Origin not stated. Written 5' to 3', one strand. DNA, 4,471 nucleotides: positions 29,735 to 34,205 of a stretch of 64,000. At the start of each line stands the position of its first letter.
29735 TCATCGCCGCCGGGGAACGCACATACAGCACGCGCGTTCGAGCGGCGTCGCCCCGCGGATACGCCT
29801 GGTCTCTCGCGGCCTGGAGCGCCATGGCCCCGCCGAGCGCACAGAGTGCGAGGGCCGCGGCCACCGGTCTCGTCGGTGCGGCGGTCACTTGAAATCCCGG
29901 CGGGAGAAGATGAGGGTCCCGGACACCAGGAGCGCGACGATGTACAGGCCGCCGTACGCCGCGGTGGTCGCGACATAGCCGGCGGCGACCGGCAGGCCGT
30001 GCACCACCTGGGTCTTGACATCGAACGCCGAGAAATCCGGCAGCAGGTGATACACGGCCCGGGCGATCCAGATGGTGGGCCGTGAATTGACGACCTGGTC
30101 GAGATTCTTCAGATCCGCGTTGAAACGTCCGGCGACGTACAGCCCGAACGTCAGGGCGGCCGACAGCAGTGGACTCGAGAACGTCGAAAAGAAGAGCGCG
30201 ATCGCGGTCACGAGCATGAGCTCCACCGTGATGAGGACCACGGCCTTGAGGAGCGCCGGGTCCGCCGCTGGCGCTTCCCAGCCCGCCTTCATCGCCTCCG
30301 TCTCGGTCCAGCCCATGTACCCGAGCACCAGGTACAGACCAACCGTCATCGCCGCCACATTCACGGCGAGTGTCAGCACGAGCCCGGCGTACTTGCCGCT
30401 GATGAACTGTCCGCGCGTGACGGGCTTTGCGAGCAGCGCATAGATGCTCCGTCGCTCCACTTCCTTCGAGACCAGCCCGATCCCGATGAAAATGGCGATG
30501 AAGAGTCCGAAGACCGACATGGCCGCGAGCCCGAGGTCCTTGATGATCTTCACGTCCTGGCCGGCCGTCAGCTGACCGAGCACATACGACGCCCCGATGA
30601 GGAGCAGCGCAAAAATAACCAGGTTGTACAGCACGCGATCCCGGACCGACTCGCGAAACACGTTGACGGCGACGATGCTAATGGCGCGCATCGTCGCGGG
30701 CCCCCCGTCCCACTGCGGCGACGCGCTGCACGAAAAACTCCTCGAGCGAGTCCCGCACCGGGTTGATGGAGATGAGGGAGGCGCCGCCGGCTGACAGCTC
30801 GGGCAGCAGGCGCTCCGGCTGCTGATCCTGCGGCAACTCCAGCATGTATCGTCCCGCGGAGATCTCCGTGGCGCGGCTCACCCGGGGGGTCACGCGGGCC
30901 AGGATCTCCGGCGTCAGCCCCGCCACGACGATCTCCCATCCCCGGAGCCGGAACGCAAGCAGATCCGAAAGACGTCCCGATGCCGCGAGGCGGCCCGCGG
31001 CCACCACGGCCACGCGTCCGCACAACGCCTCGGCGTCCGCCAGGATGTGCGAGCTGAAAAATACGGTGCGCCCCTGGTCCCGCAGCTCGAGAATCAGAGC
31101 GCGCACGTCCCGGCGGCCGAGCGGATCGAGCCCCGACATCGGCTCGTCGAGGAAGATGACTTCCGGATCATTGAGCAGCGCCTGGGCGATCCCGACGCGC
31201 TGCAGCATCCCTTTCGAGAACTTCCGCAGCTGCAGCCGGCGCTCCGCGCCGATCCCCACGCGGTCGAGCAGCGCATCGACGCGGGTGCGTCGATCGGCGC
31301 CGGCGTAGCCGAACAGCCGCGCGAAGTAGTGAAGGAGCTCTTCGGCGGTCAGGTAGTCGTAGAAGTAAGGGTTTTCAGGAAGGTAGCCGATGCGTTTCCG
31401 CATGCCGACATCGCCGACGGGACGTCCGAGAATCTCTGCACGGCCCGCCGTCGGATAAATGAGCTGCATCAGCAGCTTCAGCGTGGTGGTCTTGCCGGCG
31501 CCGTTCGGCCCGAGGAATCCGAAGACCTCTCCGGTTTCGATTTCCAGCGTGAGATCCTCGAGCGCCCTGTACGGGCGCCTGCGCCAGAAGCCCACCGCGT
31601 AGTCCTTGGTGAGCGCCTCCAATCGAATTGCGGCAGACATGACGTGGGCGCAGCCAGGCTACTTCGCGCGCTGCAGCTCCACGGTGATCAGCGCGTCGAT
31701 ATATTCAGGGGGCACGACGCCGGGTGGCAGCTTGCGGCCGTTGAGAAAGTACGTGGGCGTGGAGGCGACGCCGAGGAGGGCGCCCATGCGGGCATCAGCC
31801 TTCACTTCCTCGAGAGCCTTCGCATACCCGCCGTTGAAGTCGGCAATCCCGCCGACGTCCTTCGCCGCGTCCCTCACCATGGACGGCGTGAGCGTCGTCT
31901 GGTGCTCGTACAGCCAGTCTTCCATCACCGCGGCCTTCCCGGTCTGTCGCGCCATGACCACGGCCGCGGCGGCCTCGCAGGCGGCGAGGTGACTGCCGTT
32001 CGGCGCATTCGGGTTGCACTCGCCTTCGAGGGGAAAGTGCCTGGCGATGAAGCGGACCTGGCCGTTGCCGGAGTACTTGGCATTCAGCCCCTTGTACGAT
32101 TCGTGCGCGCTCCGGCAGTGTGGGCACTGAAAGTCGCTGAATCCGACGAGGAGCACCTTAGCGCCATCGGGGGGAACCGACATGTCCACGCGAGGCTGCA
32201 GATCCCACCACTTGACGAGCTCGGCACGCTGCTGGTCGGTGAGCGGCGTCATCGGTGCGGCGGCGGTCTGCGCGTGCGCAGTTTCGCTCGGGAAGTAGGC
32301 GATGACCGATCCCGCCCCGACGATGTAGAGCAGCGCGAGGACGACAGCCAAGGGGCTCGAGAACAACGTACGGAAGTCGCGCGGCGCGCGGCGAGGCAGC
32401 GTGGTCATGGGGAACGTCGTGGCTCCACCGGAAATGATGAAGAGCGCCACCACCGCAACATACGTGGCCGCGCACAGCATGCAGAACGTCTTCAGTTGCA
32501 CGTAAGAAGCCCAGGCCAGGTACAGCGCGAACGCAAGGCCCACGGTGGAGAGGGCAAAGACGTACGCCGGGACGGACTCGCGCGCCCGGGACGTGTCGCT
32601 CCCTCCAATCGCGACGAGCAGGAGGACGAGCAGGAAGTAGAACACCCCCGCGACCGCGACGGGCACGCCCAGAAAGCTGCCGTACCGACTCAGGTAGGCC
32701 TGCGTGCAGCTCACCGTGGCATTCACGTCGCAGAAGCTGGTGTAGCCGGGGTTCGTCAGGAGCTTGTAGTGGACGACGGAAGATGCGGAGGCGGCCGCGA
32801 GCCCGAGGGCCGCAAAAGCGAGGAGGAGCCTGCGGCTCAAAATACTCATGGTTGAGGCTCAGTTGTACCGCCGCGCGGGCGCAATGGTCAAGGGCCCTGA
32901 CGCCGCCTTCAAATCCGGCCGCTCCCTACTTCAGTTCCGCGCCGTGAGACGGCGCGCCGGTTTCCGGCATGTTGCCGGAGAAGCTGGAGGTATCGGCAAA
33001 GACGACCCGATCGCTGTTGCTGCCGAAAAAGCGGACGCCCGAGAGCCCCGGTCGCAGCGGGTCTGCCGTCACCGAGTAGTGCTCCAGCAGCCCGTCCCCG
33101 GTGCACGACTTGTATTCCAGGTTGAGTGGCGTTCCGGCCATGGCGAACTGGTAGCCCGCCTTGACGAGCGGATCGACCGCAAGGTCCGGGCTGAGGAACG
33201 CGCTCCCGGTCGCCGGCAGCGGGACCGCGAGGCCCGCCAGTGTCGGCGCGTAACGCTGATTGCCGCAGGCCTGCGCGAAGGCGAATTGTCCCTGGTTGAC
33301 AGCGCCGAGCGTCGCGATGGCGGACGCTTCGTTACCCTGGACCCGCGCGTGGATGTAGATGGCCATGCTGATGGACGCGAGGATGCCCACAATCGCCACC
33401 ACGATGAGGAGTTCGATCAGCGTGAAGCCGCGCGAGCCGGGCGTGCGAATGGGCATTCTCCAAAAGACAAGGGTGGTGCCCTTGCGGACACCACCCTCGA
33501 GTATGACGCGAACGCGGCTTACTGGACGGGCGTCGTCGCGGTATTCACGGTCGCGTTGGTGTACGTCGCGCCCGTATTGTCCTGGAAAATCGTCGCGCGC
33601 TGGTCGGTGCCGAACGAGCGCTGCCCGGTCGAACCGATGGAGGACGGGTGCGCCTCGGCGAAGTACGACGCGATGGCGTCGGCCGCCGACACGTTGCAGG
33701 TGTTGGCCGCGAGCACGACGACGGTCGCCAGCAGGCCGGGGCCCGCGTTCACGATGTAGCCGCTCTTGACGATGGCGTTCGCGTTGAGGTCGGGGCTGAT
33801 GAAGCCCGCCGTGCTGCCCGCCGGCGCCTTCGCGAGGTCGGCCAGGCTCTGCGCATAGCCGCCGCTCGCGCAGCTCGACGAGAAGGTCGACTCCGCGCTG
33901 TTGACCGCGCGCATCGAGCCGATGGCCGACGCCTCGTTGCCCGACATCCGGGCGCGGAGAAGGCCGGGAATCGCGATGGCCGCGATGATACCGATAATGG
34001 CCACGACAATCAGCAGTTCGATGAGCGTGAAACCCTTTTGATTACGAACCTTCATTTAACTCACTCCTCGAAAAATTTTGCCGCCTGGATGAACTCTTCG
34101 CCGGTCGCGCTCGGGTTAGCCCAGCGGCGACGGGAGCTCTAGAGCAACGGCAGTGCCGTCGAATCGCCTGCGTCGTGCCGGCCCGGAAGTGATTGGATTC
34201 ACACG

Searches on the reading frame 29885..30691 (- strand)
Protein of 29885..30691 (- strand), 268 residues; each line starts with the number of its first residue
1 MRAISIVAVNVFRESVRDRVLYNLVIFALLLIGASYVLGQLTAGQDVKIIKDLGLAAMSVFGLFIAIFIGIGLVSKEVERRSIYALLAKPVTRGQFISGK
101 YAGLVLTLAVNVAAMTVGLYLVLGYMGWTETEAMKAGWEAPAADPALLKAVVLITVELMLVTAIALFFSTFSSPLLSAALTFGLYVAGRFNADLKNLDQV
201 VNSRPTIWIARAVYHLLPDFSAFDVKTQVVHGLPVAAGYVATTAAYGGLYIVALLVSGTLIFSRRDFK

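Call 9: search_protein_families(library=pfam, proteins=[window:29885-30691:-], max_evalue=0.001)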
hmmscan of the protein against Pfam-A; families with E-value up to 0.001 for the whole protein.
window:29885-30691:- (268 aa): 2 families
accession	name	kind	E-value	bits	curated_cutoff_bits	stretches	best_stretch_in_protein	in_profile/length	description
PF12679.13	ABC2_membrane_2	-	1.3e-14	54.5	27.2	1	12-266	8-282/283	ABC-2 family transporter protein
PF12730.13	ABC2_membrane_4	-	0.00028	21.4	27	1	25-182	23-173/179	ABC-2 family transporter protein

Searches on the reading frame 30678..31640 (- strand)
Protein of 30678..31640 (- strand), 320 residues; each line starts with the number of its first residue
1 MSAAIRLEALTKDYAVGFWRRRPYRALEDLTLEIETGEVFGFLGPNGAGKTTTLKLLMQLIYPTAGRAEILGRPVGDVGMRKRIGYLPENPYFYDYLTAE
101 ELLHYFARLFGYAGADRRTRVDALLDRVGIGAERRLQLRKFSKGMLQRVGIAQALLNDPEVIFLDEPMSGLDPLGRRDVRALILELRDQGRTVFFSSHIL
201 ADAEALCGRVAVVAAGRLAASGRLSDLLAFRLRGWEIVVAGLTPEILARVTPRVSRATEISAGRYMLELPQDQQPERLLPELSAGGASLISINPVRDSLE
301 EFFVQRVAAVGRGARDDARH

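Call 9: search_protein_families(library=pfam, proteins=[window:30678-31640:-], max_evalue=0.001)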
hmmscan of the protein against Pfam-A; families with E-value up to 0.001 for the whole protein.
window:30678-31640:- (320 aa): 3 families
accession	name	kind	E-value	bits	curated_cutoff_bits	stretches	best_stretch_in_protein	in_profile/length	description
PF00005.33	ABC_tran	-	7.5e-29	101.5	25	1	27-168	1-136/137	ABC transporter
PF13304.12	AAA_21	-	6.1e-10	40.1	27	1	131-199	228-299/304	AAA domain, putative AbiEii toxin, Type IV TA system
PF13732.12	DrrA1-3_C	-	0.00039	21.5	27.4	1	246-307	23-81/81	ATP-binding protein DrrA1-3-like, C-terminal domain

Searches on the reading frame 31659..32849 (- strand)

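Call 9: search_protein_families(library=pfam, proteins=[window:31659-32849:-], max_evalue=0.001)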
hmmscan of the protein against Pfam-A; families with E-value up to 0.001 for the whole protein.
window:31659-32849:- (396 aa): 4 families
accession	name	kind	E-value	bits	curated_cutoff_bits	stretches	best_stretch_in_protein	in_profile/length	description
PF07884.19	VKOR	-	1.7e-25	90.1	27.5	1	8-139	2-132/134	Vitamin K epoxide reductase family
PF13462.12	Thioredoxin_4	-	2e-16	61.1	23.2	1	230-374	13-150/165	Thioredoxin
PF01323.26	DSBA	-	9e-09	35.8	25.6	1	237-380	5-182/191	DSBA-like thioredoxin domain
PF13098.12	Thioredoxin_2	-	0.00025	21.8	27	0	231-345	6-97/104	Thioredoxin-like domain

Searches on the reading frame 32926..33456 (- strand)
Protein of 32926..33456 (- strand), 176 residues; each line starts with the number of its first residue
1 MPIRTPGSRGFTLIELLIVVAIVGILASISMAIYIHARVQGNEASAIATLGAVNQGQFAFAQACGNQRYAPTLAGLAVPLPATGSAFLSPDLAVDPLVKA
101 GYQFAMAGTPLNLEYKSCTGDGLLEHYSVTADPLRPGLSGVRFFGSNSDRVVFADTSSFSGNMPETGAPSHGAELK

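Call 9: search_protein_families(library=pfam, proteins=[window:32926-33456:-], max_evalue=0.001)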
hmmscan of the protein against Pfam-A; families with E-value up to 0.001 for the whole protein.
window:32926-33456:- (176 aa): 1 family
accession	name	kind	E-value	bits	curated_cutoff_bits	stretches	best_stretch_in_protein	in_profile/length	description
PF07963.17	N_methyl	-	9.6e-09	34.9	21.2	1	8-30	4-26/27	Prokaryotic N-terminal methylation motif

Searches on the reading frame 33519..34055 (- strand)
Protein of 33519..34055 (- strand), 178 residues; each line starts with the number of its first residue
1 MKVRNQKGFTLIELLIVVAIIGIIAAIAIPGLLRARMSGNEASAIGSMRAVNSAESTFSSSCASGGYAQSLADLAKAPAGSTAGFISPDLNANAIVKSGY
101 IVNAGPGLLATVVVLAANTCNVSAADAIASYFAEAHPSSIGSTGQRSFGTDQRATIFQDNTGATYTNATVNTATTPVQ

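Call 9: search_protein_families(library=pfam, proteins=[window:33519-34055:-], max_evalue=0.001)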
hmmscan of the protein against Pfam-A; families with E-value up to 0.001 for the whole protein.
window:33519-34055:- (178 aa): 1 family
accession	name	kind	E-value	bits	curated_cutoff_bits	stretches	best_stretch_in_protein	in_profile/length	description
PF07963.17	N_methyl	-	1.8e-10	40.4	21.2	1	4-29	2-27/27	Prokaryotic N-terminal methylation motif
